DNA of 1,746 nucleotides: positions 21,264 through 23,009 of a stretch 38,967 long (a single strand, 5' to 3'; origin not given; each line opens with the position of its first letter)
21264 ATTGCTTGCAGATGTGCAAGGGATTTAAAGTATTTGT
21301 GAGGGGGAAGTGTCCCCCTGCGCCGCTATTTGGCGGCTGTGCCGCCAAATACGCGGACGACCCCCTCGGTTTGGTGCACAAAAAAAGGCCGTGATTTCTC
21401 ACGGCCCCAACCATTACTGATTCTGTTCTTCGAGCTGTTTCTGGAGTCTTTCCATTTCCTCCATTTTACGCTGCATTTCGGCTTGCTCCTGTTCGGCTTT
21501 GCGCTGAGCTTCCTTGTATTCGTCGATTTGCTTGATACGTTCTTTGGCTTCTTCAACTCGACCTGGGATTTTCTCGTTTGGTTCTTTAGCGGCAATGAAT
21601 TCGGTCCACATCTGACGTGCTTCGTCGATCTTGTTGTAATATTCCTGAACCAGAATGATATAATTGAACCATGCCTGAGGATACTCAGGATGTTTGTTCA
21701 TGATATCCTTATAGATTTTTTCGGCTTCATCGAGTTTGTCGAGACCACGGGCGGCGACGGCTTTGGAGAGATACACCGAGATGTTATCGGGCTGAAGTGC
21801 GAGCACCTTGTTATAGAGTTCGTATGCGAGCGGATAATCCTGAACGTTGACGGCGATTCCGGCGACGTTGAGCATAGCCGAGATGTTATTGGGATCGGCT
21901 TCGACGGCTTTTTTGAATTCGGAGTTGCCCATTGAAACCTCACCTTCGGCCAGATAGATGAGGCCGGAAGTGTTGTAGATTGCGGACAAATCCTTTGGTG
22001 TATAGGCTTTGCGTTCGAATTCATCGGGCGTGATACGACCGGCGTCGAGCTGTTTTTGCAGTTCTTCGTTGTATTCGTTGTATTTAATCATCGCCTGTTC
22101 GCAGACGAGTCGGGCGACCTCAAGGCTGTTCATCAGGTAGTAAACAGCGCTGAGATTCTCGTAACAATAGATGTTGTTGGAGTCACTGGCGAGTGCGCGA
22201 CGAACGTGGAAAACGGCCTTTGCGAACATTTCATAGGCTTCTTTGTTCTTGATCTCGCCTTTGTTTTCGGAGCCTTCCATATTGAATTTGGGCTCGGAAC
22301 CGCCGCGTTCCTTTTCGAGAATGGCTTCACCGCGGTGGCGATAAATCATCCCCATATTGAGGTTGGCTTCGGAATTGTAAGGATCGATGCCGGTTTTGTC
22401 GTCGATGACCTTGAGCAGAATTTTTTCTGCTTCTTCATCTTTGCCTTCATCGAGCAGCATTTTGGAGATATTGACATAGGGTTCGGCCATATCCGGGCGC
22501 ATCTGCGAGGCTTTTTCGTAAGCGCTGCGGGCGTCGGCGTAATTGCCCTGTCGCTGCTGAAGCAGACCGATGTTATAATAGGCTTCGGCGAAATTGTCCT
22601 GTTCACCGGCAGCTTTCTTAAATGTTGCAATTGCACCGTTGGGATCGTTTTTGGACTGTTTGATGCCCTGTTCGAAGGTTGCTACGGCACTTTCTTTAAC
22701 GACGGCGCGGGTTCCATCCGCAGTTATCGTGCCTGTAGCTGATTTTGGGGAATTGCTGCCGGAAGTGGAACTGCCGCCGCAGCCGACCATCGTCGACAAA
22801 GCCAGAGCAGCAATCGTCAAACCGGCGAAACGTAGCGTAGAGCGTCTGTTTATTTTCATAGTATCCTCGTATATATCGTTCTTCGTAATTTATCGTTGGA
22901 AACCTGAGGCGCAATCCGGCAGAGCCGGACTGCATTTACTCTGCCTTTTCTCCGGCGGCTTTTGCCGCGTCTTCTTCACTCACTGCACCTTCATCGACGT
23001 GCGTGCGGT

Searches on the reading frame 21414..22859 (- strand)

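Call 12: search_protein_families(library=pfam, proteins=[window:21414-22859:-], max_evalue=0.00001)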
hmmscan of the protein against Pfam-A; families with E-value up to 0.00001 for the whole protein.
window:21414-22859:- (481 aa): 15 families
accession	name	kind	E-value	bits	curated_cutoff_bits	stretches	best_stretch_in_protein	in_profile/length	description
PF13431.12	TPR_17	-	7.2e-18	63.8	24.4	0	348-380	1-33/34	Tetratricopeptide repeat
PF14559.12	TPR_19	-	1.5e-17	64.1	25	1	104-154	4-54/68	Tetratricopeptide repeat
PF13424.12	TPR_12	-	2.6e-16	60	30.1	1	91-152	3-72/77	Tetratricopeptide repeat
PF07719.23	TPR_2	-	9.2e-15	53.9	27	1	91-123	1-33/34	Tetratricopeptide repeat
PF13428.12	TPR_14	-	1.7e-14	53.3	23.5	0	363-402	4-43/44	Tetratricopeptide repeat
PF13181.12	TPR_8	-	2.2e-14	52.8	25.7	0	91-123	1-33/34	Tetratricopeptide repeat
PF13432.12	TPR_16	-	1.3e-13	51.6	32.7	0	95-152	1-58/65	Tetratricopeptide repeat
PF00515.34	TPR_1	-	9.9e-12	44.6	27.8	1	91-123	1-33/34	Tetratricopeptide repeat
PF13414.12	TPR_11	-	1.1e-11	44.7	26.8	0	70-105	7-42/42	TPR repeat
PF13374.12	TPR_10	-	8.2e-09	35.6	27.5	0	91-121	2-32/42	Tetratricopeptide repeat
PF24575.1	TPR_Slam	-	9.4e-09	36.1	35.2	0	317-400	6-87/104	Surface lipoprotein assembly modifier, N-terminal TPR repeats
PF11846.14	Wzy_C_2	-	2.7e-08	34.4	28.5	0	326-398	113-184/191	Virulence factor membrane-bound polymerase, C-terminal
PF23914.1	TPR_CcmH_CycH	-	1.2e-07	32.1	42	0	299-392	57-153/158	Cytochrome c-type biogenesis protein H TPR domain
PF13174.12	TPR_6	-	3.6e-07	30.8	26.3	0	92-117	1-26/33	Tetratricopeptide repeat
PF13176.12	TPR_7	-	8.5e-06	25.9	27.9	0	93-126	1-34/36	Tetratricopeptide repeat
